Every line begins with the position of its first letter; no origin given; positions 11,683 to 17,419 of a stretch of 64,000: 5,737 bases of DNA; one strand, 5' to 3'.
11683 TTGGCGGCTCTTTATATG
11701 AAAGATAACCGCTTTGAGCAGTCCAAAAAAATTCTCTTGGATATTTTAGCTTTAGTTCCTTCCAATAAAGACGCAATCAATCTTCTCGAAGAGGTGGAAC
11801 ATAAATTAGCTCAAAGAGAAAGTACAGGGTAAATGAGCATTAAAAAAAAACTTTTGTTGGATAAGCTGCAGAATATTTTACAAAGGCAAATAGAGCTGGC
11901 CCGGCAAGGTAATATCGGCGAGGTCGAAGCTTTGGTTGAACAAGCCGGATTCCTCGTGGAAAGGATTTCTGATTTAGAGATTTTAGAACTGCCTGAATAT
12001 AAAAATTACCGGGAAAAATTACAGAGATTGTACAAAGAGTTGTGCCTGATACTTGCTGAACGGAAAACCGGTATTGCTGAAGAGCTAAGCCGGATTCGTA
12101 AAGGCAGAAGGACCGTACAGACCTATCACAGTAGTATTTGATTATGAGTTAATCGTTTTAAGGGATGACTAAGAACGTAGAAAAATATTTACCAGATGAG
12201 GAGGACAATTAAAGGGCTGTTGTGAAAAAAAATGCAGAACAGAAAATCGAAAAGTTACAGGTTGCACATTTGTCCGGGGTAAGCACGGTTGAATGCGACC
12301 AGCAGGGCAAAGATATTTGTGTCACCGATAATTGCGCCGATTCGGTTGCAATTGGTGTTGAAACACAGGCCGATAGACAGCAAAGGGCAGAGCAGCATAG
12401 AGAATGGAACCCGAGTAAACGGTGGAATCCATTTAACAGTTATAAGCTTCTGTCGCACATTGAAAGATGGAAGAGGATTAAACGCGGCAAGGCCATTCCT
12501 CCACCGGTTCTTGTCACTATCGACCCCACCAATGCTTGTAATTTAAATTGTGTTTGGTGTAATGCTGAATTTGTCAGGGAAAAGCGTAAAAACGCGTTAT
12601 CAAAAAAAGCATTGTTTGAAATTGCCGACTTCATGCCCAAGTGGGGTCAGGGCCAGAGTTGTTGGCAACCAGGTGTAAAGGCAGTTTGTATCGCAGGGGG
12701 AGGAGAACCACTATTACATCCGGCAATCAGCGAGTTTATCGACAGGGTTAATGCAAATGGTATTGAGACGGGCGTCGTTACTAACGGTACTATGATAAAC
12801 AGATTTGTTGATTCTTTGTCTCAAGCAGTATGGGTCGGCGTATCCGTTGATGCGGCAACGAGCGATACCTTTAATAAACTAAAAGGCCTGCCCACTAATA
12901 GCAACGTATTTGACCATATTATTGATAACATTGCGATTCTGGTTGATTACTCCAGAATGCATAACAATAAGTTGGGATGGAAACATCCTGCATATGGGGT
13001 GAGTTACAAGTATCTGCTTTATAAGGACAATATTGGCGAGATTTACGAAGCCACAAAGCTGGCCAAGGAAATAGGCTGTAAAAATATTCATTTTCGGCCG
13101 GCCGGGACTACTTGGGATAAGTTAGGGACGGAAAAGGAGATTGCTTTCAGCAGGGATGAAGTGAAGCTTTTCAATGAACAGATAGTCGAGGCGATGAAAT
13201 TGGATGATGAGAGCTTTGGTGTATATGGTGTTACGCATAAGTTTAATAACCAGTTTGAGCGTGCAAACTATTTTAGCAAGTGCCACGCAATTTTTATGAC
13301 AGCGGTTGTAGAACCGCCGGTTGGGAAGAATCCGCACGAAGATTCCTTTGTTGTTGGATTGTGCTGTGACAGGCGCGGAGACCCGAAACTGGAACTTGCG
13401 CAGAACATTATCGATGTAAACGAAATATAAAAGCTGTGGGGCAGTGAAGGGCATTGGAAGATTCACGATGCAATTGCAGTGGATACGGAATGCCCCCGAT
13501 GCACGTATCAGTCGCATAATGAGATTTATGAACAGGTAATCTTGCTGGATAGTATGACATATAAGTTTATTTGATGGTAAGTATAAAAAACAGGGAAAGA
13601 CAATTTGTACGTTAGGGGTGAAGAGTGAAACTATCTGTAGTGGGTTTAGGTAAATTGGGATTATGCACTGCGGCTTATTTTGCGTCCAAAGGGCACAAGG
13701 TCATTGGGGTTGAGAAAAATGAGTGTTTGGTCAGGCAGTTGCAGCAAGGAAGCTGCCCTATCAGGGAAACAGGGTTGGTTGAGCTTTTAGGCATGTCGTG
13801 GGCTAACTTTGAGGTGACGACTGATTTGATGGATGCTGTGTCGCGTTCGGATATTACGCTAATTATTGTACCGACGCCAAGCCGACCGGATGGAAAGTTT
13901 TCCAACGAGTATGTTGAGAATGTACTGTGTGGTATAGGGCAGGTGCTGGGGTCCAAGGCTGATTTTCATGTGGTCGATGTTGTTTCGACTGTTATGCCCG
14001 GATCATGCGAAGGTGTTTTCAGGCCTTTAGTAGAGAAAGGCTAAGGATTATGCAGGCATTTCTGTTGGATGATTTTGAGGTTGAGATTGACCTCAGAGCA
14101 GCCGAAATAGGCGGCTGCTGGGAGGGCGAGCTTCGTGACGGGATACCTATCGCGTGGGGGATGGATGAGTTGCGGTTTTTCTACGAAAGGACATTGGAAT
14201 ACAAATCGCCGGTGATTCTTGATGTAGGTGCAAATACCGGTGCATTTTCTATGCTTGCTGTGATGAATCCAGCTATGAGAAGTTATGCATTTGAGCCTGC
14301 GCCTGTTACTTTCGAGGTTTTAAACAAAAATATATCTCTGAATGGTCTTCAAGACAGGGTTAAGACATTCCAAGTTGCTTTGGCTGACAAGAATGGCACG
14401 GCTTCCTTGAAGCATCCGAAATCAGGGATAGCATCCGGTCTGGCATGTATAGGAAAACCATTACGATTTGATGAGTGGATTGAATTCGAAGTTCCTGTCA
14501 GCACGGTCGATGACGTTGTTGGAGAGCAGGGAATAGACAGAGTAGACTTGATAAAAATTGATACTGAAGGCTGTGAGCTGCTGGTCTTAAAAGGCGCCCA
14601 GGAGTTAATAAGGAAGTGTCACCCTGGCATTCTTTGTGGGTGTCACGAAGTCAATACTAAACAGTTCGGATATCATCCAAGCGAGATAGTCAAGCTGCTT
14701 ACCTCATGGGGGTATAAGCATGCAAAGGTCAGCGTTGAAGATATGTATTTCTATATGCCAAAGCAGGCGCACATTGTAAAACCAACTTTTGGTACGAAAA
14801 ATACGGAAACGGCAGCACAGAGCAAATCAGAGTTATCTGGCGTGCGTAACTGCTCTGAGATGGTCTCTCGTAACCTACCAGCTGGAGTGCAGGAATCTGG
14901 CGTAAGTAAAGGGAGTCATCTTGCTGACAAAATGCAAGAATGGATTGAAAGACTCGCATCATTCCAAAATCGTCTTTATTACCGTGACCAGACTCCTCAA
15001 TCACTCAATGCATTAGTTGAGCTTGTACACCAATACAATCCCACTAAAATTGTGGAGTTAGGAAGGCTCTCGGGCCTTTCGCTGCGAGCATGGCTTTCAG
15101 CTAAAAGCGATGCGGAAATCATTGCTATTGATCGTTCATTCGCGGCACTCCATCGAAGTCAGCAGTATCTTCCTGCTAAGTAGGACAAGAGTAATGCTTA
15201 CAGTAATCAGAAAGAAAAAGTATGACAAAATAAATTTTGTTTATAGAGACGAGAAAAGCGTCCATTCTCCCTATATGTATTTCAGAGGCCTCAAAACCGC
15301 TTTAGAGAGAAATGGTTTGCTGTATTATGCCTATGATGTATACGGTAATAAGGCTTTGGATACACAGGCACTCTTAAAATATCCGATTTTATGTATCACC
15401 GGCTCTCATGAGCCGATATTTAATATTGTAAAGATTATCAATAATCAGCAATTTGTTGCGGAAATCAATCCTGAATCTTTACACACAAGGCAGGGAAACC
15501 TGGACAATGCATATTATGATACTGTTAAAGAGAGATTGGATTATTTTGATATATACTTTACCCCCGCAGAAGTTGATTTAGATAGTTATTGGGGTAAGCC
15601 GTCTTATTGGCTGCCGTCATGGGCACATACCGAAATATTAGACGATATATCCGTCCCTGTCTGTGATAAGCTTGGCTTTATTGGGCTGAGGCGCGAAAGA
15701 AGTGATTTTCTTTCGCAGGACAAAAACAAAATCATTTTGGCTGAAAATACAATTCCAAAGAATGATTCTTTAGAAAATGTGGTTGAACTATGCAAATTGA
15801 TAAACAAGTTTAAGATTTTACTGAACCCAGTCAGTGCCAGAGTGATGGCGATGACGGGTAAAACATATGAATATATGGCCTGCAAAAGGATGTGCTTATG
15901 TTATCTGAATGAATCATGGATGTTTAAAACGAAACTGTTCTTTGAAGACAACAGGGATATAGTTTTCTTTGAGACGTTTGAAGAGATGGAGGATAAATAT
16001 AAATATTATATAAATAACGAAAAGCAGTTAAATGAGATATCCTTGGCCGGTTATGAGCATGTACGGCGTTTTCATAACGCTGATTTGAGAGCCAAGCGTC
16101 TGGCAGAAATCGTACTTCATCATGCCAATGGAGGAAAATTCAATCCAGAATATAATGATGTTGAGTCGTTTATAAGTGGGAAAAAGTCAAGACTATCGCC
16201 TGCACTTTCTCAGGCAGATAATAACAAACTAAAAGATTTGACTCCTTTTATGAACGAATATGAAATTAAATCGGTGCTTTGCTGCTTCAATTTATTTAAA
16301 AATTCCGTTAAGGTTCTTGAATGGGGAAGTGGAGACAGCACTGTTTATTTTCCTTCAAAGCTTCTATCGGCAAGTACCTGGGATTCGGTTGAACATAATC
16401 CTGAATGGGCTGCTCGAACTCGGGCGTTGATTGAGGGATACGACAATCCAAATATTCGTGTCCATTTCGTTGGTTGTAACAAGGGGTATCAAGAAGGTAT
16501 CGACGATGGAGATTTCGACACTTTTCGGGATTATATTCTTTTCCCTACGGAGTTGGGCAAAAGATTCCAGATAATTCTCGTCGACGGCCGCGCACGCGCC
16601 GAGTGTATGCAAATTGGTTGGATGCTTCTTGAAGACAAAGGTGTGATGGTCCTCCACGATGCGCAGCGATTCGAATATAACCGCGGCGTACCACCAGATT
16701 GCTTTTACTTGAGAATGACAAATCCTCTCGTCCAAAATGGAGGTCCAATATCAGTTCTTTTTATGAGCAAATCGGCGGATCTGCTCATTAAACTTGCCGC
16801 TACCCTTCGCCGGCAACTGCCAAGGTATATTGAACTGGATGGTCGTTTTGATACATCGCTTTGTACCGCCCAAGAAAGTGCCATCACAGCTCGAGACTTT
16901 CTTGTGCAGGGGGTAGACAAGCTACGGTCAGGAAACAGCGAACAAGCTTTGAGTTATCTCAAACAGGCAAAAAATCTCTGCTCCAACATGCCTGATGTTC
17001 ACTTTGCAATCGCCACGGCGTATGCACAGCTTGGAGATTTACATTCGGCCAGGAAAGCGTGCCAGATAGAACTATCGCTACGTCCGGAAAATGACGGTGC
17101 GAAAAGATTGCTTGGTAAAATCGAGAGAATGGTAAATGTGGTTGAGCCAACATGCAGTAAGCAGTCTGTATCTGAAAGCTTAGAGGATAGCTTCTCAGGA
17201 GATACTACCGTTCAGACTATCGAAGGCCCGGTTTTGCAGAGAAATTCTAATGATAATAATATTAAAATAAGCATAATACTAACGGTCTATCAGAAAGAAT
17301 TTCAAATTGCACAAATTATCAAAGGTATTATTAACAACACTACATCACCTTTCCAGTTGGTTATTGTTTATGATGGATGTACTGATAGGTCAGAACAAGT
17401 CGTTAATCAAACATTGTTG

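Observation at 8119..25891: ~18-kb glycan-modification island wedged between flgL and fliD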

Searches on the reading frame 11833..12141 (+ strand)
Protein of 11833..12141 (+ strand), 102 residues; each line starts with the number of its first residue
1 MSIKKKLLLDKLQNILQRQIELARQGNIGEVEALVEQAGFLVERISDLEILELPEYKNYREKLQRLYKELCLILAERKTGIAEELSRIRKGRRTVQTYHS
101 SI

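Call 3: search_protein_families(library=pfam, proteins=[window:11833-12141:+], max_evalue=0.01)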
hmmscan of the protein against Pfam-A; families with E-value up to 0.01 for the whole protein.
window:11833-12141:+ (102 aa): 1 family
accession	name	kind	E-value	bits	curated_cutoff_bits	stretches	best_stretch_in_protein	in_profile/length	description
PF05400.18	FliT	-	6e-05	24.2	29.5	1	20-98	2-85/85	Flagellar protein FliT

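Call 36: search_protein_families(library=ncbifam, proteins=[window:11833-12141:+], max_evalue=0.01)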
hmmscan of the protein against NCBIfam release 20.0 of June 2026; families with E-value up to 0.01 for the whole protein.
window:11833-12141:+ (102 aa): 0 families

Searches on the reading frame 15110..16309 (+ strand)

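Call 28: search_protein_families(library=pfam, proteins=[window:15110-16309:+], max_evalue=0.01)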
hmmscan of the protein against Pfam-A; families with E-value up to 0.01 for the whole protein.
window:15110-16309:+ (400 aa): 1 family
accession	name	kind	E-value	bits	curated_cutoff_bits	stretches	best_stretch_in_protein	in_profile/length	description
PF13524.12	Glyco_trans_1_2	-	7.3e-16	58.9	25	1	226-332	39-143/144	Glycosyl transferase-like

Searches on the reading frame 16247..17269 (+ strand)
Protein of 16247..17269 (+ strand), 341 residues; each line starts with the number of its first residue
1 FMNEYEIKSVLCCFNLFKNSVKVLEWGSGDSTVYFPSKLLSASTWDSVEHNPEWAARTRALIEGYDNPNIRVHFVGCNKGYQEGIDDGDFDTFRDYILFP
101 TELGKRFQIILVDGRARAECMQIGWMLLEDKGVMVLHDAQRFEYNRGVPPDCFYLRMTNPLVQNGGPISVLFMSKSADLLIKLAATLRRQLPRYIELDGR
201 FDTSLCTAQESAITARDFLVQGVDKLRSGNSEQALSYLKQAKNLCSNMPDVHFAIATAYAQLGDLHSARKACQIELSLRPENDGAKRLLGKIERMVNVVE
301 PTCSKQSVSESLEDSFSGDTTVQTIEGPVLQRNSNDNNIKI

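Call 28: search_protein_families(library=pfam, proteins=[window:16247-17269:+], max_evalue=0.01)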
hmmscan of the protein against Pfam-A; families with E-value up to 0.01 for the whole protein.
window:16247-17269:+ (341 aa): 10 families
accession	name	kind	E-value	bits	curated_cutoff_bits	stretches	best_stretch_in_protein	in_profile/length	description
PF07719.23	TPR_2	-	3.1e-05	24.2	27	0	249-282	1-34/34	Tetratricopeptide repeat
PF14853.12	Fis1_TPR_C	-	0.00078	20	25.3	1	251-296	3-48/53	Fis1 C-terminal tetratricopeptide repeat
PF13428.12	TPR_14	-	0.0018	19.2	23.5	0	249-291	1-43/44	Tetratricopeptide repeat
PF13414.12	TPR_11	-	0.0019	18.3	26.8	1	228-263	7-42/42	TPR repeat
PF13181.12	TPR_8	-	0.0028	18.1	25.7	0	250-273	2-25/34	Tetratricopeptide repeat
PF13424.12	TPR_12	-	0.0042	17.7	30.1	0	224-270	12-59/77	Tetratricopeptide repeat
PF13432.12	TPR_16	-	0.0048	17.8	32.7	0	220-281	2-63/65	Tetratricopeptide repeat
PF13578.12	Methyltransf_24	-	0.0053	18.1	26.3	0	24-138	1-104/105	Methyltransferase domain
PF14559.12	TPR_19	-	0.0067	17.2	25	0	226-272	2-48/68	Tetratricopeptide repeat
PF00515.34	TPR_1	-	0.0091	16.2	27.8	0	250-273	2-25/34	Tetratricopeptide repeat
